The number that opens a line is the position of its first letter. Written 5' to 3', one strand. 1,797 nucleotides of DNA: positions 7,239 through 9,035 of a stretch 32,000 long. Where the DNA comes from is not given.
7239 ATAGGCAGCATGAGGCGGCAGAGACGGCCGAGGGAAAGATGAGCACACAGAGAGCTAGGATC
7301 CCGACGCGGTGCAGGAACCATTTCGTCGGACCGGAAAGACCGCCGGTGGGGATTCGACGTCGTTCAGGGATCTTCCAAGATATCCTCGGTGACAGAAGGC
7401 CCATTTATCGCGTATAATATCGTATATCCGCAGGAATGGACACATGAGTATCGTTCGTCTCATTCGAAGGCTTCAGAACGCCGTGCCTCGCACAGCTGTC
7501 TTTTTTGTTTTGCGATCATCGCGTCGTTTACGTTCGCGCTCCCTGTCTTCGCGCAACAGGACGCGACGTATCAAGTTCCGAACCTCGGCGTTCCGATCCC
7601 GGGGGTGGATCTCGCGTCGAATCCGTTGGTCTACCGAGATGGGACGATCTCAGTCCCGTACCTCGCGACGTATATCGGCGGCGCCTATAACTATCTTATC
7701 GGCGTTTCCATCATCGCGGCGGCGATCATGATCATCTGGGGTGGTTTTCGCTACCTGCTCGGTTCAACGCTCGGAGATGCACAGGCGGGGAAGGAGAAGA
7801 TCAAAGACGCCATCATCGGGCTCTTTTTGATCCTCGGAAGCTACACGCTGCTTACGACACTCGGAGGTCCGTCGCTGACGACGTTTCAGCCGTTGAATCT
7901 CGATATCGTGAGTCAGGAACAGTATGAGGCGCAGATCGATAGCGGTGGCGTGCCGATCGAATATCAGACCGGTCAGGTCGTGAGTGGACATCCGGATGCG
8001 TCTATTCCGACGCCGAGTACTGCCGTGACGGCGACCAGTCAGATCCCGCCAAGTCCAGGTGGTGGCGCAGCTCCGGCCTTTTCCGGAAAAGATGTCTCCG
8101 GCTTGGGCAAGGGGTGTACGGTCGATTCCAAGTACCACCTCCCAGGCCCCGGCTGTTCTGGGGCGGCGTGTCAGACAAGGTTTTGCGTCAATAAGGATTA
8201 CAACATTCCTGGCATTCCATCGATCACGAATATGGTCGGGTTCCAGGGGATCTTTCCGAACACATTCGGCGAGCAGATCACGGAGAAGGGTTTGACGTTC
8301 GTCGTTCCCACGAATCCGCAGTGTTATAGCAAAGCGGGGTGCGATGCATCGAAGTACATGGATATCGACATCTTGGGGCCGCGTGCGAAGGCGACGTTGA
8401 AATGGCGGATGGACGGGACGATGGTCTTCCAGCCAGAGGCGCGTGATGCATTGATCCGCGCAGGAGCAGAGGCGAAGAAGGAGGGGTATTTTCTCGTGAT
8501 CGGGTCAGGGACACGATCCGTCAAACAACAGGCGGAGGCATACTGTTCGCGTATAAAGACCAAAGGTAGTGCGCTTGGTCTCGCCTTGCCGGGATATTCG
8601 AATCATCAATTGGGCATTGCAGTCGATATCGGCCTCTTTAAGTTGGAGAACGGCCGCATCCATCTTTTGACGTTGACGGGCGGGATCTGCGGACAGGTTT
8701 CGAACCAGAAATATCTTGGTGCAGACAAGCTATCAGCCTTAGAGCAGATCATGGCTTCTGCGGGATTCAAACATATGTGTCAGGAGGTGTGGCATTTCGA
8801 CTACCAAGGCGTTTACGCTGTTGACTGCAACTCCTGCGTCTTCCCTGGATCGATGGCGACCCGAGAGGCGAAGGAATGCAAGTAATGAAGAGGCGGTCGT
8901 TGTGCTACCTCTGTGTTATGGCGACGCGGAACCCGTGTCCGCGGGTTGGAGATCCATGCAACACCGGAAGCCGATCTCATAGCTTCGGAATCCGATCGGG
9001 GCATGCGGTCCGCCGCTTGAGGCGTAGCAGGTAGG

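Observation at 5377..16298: Three paralogous 'pilin anchor + exo-enzyme' fusions with a DsbA, a PD40 propeller and a giant tail-anchored protein: candidate undescribed envelope system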

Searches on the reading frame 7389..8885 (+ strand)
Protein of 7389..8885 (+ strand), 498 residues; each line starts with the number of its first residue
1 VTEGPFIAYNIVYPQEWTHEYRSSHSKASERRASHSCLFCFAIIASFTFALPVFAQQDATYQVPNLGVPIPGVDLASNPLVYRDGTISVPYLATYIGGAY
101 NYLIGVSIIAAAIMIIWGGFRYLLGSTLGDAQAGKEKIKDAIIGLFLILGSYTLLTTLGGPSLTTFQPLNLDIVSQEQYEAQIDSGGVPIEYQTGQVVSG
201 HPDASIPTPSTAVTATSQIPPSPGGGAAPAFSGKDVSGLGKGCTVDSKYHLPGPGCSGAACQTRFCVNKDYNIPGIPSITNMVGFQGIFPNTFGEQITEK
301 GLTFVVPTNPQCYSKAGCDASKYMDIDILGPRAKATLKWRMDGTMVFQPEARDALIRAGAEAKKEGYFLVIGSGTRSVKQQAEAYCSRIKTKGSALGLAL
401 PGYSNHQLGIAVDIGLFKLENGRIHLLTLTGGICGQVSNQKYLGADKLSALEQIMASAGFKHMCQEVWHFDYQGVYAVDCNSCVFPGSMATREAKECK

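Call 4: search_protein_families(library=pfam, proteins=[window:7389-8885:+], max_evalue=0.1)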
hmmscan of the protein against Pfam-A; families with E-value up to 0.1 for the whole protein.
window:7389-8885:+ (498 aa): 5 families
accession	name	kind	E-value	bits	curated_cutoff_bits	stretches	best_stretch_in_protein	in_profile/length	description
PF02557.22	VanY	-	9.8e-10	38.8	25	1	348-474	5-131/132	D-alanyl-D-alanine carboxypeptidase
PF18895.5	T4SS_pilin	-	2.5e-07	31.1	26.6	1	93-154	6-67/71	Type IV secretion system pilin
PF01427.22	Peptidase_M15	-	0.0045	17.2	27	1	450-474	162-186/199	D-ala-D-ala dipeptidase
PF04956.18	TrbC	-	0.028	15.1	27.9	1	100-158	45-98/98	TrbC/VIRB2 pilin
PF13539.11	Peptidase_M15_4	-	0.067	14.2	25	0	403-460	6-53/70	D-alanyl-D-alanine carboxypeptidase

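Call 5: search_protein_families(library=ncbifam, proteins=[window:7389-8885:+], max_evalue=0.1)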
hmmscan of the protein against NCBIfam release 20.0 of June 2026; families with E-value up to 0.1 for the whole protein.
window:7389-8885:+ (498 aa): 7 families
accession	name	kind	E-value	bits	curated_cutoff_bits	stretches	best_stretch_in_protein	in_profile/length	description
NF000380.1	vanXY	equivalog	2.5e-07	30.4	250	1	369-436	53-123/179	D,D-carboxypeptidase/D,D-dipeptidase VanXY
NF000149.1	vanXY_G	exception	1.1e-05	24.7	500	1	366-474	64-172/254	D-Ala-D-Ala dipeptidase/D-Ala-D-Ala carboxypeptidase VanXY-G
NF007557.0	PRK10178.1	equivalog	1.5e-05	24.7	176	1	347-474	42-170/188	D-alanyl-D-alanine dipeptidase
NF041194.1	LD_carboxy_LdcB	exception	0.00032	20.8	275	1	348-414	35-105/180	LD-carboxypeptidase LdcB/DacB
NF000473.1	vanY_BG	exception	0.001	18.5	400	1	380-477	174-256/274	VanY-B/VanY-G family D-Ala-D-Ala carboxypeptidase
NF033115.1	dipept_VanX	equivalog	0.0077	16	320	1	404-472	112-185/199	D-Ala-D-Ala dipeptidase VanX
NF045849.1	ICE_MMCAP2_0565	equivalog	0.094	12.4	40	0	95-155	12-73/80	Mbov_0395 family pilin-like conjugal transfer protein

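Call 10: find_homologous_proteins(query=window:7389-8885:+, max_evalue=0.001)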
Query window:7389-8885:+ (498 aa): 13 proteins with E <= 0.001 among 8000 candidates.
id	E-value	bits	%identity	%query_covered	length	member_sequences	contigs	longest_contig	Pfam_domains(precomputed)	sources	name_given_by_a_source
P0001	0.0e+0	1149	100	100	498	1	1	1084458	PF02557.23,PF18895.6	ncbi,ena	-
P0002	2.3e-134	467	48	94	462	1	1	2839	PF02557.23,PF18895.6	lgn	-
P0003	1.3e-131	458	50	90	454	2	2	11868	PF02557.23,PF18895.6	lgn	-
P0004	1.1e-129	451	47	91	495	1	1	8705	-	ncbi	-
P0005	3.0e-126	440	50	90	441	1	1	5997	-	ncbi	-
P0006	1.1e-111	392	43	94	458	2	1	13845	PF02557.23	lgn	-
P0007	2.0e-35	141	47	28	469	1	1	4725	-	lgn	-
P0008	1.4e-24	105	45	29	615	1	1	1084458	PF03781.23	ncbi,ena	-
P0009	7.8e-24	102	39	38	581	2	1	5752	-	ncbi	-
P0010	8.3e-24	102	47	23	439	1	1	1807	PF18895.6,PF01832.26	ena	-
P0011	1.7e-23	101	37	35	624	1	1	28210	-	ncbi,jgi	-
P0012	1.0e-22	99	36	39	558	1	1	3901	PF03781.23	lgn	-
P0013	3.9e-16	77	37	28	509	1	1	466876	-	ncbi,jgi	ncbi:MAG: hypothetical protein WC787_01130 [Patescibacteria group bacterium]|jgi:hypothetical protei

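Call 26: find_encoding_contigs(protein=P0013, flank=10000, max_places=3)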
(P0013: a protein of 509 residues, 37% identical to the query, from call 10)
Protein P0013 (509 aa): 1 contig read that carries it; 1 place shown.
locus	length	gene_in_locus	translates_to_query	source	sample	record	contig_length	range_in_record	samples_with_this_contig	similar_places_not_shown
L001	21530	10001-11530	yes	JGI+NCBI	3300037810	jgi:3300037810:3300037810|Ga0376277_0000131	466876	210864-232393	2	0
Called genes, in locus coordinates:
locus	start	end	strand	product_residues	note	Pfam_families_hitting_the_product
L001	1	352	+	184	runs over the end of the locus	PF04011:LemA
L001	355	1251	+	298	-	PF01435:Peptidase_M48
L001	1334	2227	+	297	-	PF02861:Clp_N, PF13191:AAA_16 (weak), PF23569:NBD_SMAX1 (weak)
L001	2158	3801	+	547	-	PF00004:AAA (weak), PF13191:AAA_16 (faint), PF17871:AAA_lid_9, PF00158:Sigma54_activat, PF07724:AAA_2, PF07728:AAA_5, PF00004:AAA, PF10431:ClpB_D2-small, +1 more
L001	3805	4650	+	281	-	-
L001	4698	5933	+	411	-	PF07676:PD40 (faint), PF26549:Tricorn_N (faint)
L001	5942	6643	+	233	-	PF13462:Thioredoxin_4, PF01323:DSBA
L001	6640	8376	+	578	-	PF03781:FGE-sulfatase (faint)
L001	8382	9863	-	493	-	-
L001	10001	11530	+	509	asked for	-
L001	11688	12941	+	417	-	PF13481:AAA_25, PF03796:DnaB_C (faint), PF06745:ATPase, PF13191:AAA_16 (faint), PF23442:DUF7125 (faint), PF05362:Lon_C (faint), PF13541:ChlI (weak)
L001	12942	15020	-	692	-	PF17191:RecG_wedge, PF01336:tRNA_anti-codon (weak), PF04851:ResIII, PF00270:DEAD, PF00271:Helicase_C, PF19833:RecG_dom3_C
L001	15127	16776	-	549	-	PF00394:Cu-oxidase (faint), PF07732:Cu-oxidase_3, PF07731:Cu-oxidase_2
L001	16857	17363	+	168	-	-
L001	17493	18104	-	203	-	-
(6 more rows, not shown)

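Call 27: find_encoding_contigs(protein=P0011, flank=10000, max_places=2)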
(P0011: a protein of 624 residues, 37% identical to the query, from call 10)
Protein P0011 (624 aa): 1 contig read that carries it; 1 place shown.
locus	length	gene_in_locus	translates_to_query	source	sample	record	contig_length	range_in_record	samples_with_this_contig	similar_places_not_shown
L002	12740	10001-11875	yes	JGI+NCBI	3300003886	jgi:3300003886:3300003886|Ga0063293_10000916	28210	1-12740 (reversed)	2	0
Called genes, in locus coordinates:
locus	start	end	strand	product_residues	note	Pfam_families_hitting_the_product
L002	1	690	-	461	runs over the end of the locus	PF02878:PGM_PMM_I, PF02879:PGM_PMM_II, PF02880:PGM_PMM_III, PF00408:PGM_PMM_IV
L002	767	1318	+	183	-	PF04011:LemA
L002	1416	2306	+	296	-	PF01435:Peptidase_M48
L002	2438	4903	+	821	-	PF02861:Clp_N, PF23569:NBD_SMAX1, PF00004:AAA, PF17871:AAA_lid_9, PF00004:AAA, PF00158:Sigma54_activat, PF07724:AAA_2, PF07728:AAA_5, +11 more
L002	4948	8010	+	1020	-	-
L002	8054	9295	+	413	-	-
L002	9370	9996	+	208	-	PF13462:Thioredoxin_4, PF01323:DSBA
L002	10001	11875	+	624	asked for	-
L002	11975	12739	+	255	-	?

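Call 28: find_encoding_contigs(protein=P0006, flank=10000, max_places=2)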
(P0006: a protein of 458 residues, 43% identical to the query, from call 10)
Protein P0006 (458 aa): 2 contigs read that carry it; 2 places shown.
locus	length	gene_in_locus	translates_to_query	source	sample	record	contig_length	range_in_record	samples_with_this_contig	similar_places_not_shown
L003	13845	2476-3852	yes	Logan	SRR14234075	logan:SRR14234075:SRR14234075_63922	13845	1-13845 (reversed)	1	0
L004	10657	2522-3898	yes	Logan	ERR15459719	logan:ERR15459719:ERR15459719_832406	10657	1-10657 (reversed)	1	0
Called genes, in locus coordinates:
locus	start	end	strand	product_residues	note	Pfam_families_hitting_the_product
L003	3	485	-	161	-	?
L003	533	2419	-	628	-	-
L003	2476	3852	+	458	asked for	PF02557:VanY (weak)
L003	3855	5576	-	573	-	PF03781:FGE-sulfatase (faint)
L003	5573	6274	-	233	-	PF13462:Thioredoxin_4, PF01323:DSBA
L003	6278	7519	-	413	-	PF07676:PD40 (faint), PF26549:Tricorn_N (faint)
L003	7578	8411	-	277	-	-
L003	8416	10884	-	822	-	PF02861:Clp_N, PF23569:NBD_SMAX1, PF00004:AAA, PF17871:AAA_lid_9, PF00158:Sigma54_activat, PF07724:AAA_2, PF07728:AAA_5, PF00004:AAA, +11 more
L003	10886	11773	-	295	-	PF01435:Peptidase_M48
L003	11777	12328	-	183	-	PF04011:LemA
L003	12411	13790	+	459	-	PF02878:PGM_PMM_I, PF02879:PGM_PMM_II, PF02880:PGM_PMM_III, PF00408:PGM_PMM_IV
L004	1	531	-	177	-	?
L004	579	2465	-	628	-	-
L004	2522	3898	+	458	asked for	PF02557:VanY (weak)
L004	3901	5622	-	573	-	PF03781:FGE-sulfatase (faint)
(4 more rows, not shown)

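Call 29: find_encoding_contigs(protein=P0003, flank=10000, max_places=2)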
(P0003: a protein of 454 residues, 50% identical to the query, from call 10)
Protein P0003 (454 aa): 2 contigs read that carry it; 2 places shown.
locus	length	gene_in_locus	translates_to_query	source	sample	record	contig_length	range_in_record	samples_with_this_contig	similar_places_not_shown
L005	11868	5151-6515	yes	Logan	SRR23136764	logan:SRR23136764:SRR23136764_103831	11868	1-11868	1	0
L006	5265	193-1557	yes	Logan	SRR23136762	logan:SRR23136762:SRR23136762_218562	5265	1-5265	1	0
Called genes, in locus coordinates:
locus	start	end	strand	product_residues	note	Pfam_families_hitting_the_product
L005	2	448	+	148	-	?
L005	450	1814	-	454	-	PF18073:Zn_ribbon_LapB, PF13481:AAA_25, PF03796:DnaB_C (faint), PF06745:ATPase, PF23442:DUF7125 (weak), PF25199:nSTAND_NTPase5 (weak), PF13401:AAA_22 (weak), PF13541:ChlI (weak)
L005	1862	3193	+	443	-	PF18895:T4SS_pilin (weak)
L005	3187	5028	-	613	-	PF03781:FGE-sulfatase (faint)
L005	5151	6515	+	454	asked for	PF18895:T4SS_pilin (weak), PF02557:VanY (faint)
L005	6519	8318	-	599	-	PF03781:FGE-sulfatase (faint)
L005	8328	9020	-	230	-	PF13462:Thioredoxin_4, PF01323:DSBA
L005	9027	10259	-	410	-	-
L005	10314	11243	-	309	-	-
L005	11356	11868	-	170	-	?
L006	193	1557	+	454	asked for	PF18895:T4SS_pilin (weak), PF02557:VanY (faint)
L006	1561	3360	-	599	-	PF03781:FGE-sulfatase (faint)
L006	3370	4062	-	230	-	PF13462:Thioredoxin_4, PF01323:DSBA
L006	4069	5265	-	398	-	?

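Call 68: list_cluster_members(proteins=[P0004, P0005, P0009, P0011, P0018, P0019, P0021, P0143, P0036, P0020])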
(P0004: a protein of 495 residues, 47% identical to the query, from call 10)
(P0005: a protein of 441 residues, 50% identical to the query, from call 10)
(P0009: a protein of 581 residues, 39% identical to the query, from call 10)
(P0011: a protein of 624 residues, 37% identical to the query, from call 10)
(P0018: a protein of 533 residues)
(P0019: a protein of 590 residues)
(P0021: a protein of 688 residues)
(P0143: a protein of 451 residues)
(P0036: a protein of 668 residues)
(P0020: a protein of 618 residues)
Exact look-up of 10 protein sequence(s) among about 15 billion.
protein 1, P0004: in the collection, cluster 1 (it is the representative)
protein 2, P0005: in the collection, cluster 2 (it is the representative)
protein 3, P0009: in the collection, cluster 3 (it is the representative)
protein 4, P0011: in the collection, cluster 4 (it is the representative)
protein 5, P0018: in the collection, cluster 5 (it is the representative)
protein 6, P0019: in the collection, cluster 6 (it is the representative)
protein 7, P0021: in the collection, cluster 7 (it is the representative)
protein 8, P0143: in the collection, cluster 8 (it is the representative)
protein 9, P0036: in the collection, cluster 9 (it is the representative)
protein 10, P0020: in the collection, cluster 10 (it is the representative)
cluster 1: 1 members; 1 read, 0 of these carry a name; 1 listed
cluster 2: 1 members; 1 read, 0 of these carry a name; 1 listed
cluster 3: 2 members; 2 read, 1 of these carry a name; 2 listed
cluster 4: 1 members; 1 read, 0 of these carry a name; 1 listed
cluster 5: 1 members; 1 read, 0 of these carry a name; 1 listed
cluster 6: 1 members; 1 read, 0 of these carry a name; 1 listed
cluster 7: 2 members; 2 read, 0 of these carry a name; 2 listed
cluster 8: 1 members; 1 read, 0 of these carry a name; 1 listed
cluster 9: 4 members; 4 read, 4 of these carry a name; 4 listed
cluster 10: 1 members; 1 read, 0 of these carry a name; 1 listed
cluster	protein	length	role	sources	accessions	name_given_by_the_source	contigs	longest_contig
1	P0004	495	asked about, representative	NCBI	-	-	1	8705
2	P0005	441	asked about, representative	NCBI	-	-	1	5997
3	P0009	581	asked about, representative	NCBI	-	-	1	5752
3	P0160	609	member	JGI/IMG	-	hypothetical protein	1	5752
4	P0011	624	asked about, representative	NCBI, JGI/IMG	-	-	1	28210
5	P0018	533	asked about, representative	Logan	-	-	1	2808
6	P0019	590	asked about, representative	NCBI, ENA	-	-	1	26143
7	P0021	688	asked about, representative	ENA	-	-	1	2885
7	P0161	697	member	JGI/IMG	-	-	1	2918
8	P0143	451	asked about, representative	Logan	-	-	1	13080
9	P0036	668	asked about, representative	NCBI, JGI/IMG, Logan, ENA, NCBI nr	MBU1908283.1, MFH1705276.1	hypothetical protein KKF59_04140 [Patescibacteria group bacterium] | hypothetical protein [Patescibacteria group bacterium]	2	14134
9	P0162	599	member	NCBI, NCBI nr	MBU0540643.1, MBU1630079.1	hypothetical protein KKD88_03320, partial [Patescibacteria group bacterium] | hypothetical protein [Patescibacteria group bacterium]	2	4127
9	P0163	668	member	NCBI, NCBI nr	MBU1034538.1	hypothetical protein KKD42_01965 [Patescibacteria group bacterium] | hypothetical protein [Patescibacteria group bacterium]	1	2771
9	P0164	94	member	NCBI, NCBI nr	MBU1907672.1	hypothetical protein KKF59_00890, partial [Patescibacteria group bacterium] | hypothetical protein [Patescibacteria group bacterium]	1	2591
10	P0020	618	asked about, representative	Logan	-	-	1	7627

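Call 71: search_protein_families(library=pfam, proteins=[L005:1862-3193:+, L003:533-2419:-, L002:11975-12739:+], max_evalue=0.01)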
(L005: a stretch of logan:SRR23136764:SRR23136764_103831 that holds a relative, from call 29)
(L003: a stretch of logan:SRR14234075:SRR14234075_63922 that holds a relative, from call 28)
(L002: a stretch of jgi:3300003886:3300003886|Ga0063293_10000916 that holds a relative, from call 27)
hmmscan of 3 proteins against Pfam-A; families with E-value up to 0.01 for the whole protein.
L005:1862-3193:+ (443 aa): 1 family
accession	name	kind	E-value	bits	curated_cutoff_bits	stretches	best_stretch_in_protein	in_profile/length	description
PF18895.5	T4SS_pilin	-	2.6e-06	27.9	26.6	1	64-128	5-69/71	Type IV secretion system pilin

L003:533-2419:- (628 aa): 2 families
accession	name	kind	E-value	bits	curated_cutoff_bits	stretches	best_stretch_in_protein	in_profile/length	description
PF01832.25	Glucosaminidase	-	0.00054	21.1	30.2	1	326-567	3-105/123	Mannosyl-glycoprotein endo-beta-N-acetylglucosaminidase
PF18895.5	T4SS_pilin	-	0.0041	17.6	26.6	1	152-212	11-71/71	Type IV secretion system pilin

L002:11975-12739:+ (255 aa): 1 family
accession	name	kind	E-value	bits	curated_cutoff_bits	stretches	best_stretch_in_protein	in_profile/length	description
PF18895.5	T4SS_pilin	-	3.6e-06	27.4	26.6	1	118-182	6-70/71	Type IV secretion system pilin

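Call 96: search_solved_structures(query=window:7389-8885:+, max_evalue=0.01, show_alignments=1)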
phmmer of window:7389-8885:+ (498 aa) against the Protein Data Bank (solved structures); distinct sequences matched with E-value up to 0.01: 7.
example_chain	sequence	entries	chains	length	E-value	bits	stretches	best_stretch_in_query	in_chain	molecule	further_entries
4ox3_A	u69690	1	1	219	3.5e-06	29.1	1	324-415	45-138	Putative carboxypeptidase YodJ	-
4mph_A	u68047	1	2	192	1.6e-05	26.9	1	327-426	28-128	D-alanyl-D-alanine carboxypeptidase family protein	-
4jid_A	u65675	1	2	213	2e-05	26.6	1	327-426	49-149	D-alanyl-D-alanine carboxypeptidase family protein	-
4f78_A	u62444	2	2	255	6e-05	25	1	365-474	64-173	D,D-dipeptidase/D,D-carboxypeptidase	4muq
4mur_A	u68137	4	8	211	0.00012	24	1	354-474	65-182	D,D-dipeptidase/D,D-carboxypeptidase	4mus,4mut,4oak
2vo9_A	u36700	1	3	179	0.0005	22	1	362-419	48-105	L-ALANYL-D-GLUTAMATE PEPTIDASE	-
6akv_A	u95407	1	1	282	0.0036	19.2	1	361-432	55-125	LysB4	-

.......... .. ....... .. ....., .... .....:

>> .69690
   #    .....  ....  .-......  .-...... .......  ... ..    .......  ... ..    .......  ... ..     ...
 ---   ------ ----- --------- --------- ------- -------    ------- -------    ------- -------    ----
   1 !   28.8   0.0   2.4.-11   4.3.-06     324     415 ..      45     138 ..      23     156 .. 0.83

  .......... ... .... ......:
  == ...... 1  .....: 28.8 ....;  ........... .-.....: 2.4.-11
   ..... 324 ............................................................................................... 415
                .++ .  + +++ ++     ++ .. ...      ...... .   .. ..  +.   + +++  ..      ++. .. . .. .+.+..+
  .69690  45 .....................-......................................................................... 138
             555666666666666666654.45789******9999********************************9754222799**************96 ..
